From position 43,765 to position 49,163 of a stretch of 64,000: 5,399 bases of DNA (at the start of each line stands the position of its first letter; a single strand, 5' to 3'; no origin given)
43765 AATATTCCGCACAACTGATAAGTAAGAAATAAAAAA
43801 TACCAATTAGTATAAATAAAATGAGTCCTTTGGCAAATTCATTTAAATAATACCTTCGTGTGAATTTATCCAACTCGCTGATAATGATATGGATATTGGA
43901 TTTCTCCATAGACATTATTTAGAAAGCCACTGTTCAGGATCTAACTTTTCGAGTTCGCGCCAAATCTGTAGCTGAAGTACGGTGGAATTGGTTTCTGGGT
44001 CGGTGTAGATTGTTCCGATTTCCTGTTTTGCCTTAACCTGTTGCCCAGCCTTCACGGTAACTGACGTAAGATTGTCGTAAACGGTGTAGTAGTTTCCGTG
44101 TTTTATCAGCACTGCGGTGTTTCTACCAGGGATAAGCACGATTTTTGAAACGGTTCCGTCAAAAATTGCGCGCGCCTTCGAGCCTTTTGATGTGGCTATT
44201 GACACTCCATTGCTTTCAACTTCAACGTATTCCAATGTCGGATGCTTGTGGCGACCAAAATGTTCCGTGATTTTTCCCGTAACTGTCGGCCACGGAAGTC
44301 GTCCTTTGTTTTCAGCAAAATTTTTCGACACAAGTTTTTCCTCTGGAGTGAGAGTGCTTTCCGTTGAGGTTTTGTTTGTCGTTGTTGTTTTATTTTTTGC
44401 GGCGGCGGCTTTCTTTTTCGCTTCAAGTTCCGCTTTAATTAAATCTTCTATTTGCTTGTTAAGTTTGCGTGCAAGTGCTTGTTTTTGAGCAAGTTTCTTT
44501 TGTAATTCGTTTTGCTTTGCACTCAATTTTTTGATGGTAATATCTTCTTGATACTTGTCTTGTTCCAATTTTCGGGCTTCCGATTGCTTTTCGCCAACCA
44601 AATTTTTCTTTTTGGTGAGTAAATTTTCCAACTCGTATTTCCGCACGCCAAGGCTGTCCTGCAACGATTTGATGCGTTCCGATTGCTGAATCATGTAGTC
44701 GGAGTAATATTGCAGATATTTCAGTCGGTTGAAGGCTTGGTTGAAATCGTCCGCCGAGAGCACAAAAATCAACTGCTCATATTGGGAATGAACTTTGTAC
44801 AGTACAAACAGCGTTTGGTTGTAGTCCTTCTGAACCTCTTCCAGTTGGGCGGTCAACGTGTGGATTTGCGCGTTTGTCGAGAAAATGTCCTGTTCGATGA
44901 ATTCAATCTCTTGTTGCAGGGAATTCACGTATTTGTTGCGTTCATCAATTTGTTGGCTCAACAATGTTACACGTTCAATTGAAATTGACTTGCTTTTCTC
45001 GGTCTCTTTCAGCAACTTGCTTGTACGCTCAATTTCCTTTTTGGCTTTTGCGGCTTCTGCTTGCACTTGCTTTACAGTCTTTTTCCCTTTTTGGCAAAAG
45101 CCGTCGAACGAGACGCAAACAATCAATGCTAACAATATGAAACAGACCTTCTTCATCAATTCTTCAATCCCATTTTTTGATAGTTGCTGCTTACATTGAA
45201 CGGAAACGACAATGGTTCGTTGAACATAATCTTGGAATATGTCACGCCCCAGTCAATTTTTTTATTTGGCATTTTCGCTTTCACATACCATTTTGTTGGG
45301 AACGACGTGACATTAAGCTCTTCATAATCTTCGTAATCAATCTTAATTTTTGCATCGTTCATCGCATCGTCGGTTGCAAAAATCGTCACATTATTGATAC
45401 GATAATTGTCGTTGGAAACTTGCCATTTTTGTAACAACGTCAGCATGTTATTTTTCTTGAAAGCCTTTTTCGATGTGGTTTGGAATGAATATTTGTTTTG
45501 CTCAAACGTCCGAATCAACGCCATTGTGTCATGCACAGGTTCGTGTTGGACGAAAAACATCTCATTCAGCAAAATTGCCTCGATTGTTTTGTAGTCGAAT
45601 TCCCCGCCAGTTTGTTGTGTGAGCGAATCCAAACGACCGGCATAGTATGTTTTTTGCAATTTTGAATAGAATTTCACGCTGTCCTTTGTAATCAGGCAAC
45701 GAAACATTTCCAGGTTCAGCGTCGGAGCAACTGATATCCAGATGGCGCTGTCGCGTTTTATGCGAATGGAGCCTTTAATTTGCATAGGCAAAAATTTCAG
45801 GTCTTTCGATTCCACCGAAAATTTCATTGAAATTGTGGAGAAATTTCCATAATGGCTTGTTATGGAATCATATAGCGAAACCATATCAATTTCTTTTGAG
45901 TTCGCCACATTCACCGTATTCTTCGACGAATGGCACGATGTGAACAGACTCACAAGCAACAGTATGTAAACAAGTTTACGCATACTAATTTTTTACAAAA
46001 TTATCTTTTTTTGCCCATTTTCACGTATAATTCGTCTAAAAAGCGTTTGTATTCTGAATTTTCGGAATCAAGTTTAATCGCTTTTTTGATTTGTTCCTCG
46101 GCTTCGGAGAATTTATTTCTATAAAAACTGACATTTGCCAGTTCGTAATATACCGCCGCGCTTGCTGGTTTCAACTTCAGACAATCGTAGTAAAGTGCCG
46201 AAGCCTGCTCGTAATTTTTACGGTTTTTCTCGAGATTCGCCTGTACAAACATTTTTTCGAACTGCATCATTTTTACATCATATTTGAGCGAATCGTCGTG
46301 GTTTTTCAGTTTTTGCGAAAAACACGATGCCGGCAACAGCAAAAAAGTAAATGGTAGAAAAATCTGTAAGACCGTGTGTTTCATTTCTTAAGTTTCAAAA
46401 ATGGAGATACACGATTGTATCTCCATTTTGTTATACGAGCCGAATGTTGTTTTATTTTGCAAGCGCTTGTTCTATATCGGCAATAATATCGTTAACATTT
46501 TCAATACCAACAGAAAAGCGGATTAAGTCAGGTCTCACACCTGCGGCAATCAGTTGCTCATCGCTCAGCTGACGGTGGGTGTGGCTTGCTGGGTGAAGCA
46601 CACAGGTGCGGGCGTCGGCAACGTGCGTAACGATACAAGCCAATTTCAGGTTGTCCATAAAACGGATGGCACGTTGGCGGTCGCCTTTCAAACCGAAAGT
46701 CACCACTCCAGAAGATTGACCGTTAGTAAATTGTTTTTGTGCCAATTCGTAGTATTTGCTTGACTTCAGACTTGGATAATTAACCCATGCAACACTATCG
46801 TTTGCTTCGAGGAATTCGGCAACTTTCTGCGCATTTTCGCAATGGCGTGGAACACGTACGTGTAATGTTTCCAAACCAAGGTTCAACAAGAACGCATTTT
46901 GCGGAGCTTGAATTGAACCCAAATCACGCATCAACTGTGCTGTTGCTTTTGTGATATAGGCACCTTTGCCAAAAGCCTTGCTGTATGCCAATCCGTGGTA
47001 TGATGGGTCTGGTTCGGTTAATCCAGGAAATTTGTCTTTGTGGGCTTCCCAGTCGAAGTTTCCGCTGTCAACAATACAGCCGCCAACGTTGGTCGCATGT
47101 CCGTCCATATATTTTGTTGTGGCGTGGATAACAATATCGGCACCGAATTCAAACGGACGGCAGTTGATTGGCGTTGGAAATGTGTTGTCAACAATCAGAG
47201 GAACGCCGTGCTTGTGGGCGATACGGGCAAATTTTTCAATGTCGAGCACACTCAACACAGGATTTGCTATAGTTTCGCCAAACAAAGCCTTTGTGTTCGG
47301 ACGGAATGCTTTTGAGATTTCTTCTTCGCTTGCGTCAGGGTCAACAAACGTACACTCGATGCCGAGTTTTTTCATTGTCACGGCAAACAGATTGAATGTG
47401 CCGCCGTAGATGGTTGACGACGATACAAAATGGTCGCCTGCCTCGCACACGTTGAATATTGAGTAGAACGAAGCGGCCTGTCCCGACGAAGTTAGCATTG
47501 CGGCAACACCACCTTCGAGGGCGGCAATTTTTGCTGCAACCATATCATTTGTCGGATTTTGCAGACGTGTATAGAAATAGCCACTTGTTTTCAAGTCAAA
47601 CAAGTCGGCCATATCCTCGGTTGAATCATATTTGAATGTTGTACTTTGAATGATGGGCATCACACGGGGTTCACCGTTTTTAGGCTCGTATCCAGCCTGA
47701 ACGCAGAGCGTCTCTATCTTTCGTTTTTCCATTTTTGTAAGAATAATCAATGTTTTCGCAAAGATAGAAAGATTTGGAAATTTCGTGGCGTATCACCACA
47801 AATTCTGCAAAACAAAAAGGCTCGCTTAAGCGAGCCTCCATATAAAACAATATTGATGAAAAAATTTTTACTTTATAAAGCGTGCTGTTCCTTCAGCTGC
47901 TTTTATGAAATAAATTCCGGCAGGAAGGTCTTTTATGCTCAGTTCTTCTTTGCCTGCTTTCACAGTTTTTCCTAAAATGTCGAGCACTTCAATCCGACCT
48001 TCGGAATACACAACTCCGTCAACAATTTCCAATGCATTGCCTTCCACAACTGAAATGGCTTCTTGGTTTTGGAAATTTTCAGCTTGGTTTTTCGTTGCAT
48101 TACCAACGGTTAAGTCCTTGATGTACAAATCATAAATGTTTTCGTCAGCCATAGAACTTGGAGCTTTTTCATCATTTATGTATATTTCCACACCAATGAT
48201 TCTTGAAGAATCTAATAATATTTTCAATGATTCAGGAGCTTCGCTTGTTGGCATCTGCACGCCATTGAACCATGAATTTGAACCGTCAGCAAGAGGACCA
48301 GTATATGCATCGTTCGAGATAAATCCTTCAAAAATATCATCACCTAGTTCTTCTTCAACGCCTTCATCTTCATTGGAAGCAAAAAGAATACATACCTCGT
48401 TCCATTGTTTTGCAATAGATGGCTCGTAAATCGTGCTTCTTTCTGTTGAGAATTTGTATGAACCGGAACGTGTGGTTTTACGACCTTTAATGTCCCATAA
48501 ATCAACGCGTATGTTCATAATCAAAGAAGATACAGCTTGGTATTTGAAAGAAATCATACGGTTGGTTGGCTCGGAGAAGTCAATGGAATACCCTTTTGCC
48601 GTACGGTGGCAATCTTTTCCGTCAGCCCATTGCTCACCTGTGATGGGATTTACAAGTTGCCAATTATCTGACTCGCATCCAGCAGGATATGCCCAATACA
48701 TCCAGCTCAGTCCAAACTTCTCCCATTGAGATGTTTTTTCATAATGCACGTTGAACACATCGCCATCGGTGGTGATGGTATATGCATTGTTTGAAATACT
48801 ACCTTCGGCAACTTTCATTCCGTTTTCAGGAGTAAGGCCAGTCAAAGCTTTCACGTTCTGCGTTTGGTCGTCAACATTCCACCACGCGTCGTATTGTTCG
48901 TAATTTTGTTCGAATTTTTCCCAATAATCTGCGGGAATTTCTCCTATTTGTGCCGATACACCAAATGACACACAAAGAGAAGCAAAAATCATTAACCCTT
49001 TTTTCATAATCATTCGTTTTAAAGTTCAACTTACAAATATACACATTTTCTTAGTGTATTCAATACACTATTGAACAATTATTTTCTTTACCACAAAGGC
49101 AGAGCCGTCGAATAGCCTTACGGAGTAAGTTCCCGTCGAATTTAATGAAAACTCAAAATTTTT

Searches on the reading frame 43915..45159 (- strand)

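Call 41: search_protein_families(library=pfam, proteins=[window:43915-45159:-], max_evalue=0.00001)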
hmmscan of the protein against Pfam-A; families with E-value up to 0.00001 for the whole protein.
window:43915-45159:- (414 aa): 1 family
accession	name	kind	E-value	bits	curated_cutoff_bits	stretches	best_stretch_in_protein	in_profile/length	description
PF01551.29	Peptidase_M23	-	9.1e-16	58.3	28.7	1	316-408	3-96/96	Peptidase family M23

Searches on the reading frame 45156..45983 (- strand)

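Call 41: search_protein_families(library=pfam, proteins=[window:45156-45983:-], max_evalue=0.00001)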
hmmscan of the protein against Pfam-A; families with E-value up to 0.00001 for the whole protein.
window:45156-45983:- (275 aa): 1 family
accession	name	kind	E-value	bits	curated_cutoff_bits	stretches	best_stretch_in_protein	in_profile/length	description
PF14125.13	DUF4292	-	2.7e-35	122.4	23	1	47-271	3-209/209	Domain of unknown function (DUF4292)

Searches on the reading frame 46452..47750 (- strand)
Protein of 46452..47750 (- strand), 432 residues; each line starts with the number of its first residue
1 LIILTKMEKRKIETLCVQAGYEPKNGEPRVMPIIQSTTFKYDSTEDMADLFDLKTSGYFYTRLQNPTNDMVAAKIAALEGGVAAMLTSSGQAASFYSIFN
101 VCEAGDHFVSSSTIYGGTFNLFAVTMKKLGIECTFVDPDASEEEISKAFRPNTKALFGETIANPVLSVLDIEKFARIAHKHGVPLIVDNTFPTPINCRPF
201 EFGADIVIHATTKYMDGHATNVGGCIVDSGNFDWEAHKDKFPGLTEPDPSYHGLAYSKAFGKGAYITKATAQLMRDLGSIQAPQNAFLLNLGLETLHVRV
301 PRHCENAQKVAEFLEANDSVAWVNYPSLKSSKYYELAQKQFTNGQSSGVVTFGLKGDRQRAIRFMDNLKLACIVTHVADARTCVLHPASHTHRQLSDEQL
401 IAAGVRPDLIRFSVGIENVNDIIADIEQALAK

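Call 41: search_protein_families(library=pfam, proteins=[window:46452-47750:-], max_evalue=0.00001)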
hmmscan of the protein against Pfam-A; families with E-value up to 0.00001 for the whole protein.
window:46452-47750:- (432 aa): 1 family
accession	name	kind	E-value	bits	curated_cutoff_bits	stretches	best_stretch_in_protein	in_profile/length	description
PF01053.26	Cys_Met_Meta_PP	-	6e-129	430.3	27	1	13-430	1-380/381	Cys/Met metabolism PLP-dependent enzyme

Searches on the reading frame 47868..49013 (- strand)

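Call 41: search_protein_families(library=pfam, proteins=[window:47868-49013:-], max_evalue=0.00001)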
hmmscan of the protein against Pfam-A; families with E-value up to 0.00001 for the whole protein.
window:47868-49013:- (381 aa): 1 family
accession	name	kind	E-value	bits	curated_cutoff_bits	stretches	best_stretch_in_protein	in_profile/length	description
PF18962.6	Por_Secre_tail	-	8.3e-06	26.4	27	0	337-378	20-68/75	Secretion system C-terminal sorting domain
